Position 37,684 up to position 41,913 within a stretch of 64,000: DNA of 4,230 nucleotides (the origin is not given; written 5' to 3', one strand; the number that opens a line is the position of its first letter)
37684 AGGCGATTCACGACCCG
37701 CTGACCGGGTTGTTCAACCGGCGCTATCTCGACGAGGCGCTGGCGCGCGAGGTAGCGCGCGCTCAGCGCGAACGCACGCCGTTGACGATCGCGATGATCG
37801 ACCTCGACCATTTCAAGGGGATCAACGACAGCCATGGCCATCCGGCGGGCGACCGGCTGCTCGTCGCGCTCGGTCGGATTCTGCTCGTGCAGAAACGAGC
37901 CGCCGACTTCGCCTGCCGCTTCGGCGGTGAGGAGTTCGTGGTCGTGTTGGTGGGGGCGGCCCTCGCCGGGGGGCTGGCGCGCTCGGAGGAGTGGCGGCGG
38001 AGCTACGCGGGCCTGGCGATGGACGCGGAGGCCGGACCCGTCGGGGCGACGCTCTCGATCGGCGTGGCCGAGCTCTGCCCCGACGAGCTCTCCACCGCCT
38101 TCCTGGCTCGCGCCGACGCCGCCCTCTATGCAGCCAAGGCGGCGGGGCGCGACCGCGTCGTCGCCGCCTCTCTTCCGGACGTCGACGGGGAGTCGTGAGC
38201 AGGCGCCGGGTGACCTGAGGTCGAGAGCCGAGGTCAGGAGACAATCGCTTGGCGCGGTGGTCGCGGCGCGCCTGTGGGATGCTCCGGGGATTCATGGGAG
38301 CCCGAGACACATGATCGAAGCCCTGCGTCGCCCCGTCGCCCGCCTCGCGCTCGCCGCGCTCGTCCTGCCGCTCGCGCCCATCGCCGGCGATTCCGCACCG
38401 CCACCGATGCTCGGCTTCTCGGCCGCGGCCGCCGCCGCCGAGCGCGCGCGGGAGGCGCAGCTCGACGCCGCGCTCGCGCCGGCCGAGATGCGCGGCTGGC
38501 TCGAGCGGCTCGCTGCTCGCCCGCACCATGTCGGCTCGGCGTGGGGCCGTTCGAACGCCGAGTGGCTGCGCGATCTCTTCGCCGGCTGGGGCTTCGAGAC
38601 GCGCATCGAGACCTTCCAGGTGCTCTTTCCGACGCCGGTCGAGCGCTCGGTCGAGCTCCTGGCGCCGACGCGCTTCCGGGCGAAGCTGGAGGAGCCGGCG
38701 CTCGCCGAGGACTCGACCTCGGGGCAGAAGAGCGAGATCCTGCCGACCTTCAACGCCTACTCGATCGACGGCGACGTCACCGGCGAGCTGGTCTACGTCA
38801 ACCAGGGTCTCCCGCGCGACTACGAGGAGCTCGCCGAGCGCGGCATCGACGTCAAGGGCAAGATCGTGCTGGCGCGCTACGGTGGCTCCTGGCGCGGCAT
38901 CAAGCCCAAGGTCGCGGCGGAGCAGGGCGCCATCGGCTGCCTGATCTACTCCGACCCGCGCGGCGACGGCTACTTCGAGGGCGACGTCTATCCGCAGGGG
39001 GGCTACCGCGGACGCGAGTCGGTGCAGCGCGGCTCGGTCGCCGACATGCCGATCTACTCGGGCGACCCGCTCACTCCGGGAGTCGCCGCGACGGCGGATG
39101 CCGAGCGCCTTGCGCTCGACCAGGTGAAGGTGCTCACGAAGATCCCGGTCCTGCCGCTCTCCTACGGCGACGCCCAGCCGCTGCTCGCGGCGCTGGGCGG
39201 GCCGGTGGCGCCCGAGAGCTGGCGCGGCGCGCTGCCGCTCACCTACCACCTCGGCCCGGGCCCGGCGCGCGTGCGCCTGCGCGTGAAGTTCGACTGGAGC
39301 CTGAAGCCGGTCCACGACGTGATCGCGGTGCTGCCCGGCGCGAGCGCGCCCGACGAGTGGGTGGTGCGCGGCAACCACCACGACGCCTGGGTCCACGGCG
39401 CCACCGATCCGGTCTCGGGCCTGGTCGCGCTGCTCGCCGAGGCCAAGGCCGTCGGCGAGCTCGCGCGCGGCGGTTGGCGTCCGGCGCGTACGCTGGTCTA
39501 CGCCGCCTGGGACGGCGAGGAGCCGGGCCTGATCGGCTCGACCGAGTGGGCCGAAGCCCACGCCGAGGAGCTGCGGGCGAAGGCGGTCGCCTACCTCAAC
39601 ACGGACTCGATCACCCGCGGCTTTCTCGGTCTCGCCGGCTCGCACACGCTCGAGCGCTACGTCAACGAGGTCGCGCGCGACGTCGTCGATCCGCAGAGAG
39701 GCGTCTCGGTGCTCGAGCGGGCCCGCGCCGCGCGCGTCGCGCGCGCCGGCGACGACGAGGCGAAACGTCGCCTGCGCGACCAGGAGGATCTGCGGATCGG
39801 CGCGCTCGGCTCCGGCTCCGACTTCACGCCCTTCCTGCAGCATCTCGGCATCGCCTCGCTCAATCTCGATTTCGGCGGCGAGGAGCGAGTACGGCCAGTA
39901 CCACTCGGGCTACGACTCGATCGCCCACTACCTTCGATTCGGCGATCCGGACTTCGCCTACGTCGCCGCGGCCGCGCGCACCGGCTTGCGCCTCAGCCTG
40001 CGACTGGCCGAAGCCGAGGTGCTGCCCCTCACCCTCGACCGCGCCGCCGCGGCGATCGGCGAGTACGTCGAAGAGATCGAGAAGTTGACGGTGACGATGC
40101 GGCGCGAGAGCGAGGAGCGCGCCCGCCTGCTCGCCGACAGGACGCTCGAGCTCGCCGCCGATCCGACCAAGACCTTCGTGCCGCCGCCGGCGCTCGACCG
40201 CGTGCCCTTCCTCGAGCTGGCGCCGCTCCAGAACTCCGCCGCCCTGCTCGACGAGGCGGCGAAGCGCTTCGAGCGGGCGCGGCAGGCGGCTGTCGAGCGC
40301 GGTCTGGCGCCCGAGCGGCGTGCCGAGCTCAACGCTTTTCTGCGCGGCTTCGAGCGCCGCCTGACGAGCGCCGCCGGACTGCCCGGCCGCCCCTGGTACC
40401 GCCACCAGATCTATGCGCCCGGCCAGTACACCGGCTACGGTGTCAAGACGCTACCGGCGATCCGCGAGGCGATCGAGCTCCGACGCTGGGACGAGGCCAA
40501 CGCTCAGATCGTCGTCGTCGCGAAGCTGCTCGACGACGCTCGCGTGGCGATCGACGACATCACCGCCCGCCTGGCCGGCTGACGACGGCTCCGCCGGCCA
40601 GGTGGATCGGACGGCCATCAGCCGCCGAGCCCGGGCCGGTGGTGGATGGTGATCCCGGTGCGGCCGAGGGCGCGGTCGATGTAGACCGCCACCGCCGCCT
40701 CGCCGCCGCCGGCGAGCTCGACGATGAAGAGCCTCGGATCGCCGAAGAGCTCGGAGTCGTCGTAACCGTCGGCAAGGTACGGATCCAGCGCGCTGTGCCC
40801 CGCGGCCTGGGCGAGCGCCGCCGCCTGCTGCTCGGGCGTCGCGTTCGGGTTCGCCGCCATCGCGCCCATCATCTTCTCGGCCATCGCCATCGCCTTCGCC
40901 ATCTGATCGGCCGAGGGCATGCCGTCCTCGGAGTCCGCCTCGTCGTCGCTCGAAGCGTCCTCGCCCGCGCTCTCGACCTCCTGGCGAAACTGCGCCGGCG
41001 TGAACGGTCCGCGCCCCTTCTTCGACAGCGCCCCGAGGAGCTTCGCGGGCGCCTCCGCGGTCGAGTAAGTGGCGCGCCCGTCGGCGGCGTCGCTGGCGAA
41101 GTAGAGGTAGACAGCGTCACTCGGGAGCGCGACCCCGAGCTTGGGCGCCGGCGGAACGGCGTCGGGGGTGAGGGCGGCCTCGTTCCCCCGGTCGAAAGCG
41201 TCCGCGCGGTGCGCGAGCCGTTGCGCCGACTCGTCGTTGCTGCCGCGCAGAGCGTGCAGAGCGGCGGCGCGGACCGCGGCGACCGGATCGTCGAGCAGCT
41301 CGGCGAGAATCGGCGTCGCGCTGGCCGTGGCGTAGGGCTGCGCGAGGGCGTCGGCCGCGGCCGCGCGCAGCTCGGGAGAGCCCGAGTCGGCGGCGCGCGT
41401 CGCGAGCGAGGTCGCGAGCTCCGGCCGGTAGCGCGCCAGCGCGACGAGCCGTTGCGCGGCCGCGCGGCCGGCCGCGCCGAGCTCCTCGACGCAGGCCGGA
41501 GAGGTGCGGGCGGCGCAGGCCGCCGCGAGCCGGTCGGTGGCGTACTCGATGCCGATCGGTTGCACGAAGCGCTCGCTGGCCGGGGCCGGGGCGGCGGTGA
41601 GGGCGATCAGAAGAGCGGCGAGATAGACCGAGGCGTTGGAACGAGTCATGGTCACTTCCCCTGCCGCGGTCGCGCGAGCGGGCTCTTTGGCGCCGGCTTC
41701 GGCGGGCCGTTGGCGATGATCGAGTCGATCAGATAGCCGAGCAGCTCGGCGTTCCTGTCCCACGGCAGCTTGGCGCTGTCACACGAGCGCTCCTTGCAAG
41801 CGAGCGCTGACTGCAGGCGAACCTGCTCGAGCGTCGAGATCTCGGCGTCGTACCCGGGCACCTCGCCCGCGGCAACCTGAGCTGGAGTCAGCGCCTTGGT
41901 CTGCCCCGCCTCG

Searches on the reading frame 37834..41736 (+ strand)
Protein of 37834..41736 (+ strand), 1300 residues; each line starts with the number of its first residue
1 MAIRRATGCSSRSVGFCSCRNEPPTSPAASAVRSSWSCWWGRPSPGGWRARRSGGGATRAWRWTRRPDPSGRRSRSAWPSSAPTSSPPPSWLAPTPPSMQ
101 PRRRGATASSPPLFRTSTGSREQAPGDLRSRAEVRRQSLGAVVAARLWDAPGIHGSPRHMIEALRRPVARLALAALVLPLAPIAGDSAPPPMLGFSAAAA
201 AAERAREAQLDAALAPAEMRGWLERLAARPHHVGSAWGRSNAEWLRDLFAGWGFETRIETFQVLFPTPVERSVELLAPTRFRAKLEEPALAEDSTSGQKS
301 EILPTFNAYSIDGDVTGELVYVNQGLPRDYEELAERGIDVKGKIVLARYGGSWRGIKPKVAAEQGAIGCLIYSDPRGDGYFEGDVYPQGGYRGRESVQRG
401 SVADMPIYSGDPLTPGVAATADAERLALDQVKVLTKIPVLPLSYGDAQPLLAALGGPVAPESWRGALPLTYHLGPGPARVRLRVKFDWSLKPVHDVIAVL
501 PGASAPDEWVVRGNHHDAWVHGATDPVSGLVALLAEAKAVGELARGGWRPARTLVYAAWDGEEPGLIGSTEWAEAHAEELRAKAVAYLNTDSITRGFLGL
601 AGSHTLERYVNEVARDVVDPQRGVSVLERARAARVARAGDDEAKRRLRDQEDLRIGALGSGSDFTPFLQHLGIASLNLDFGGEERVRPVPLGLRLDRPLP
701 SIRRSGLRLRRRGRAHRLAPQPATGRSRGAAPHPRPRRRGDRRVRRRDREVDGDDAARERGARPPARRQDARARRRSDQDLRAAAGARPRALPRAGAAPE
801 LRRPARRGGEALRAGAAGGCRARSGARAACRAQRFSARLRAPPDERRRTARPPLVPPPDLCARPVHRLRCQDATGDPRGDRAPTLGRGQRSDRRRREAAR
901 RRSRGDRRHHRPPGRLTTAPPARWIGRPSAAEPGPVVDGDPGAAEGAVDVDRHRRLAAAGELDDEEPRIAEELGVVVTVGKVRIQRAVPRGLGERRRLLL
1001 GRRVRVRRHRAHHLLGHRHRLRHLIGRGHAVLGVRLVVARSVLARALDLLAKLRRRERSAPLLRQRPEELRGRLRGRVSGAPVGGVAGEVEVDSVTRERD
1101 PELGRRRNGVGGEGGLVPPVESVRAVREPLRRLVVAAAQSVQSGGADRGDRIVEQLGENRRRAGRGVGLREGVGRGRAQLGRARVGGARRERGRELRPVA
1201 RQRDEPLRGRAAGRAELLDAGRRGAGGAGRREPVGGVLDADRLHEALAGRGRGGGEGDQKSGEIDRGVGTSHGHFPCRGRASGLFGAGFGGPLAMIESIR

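Call 26: search_protein_families(library=pfam, proteins=[window:37834-41736:+], max_evalue=0.001)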
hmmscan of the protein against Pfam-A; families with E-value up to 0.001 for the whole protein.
window:37834-41736:+ (1300 aa): 2 families
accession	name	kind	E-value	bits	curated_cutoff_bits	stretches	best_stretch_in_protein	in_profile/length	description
PF04389.22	Peptidase_M28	-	8.7e-15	55.4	21.3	1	496-596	2-98/193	Peptidase family M28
PF02225.27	PA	-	1e-08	35.6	23.9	1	315-383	1-63/95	PA domain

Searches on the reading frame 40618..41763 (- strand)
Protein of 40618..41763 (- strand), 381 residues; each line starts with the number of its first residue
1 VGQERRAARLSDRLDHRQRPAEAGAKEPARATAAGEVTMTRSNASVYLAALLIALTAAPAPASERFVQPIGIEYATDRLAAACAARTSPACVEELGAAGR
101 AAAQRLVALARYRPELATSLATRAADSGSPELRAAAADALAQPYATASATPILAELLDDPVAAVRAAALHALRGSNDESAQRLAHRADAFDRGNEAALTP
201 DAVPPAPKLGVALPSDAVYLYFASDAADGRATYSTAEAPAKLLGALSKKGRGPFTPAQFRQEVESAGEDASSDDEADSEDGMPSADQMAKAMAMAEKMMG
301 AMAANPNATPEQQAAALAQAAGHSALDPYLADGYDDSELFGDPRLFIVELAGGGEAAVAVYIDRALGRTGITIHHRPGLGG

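Call 26: search_protein_families(library=pfam, proteins=[window:40618-41763:-], max_evalue=0.001)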
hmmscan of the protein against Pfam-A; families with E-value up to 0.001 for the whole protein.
window:40618-41763:- (381 aa): 2 families
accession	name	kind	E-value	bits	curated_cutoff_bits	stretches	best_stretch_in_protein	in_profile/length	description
PF13646.12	HEAT_2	-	4.9e-07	30.4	27.7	1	121-188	5-72/88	HEAT repeats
PF02985.28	HEAT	-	0.00017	22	23.5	0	151-172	3-24/31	HEAT repeat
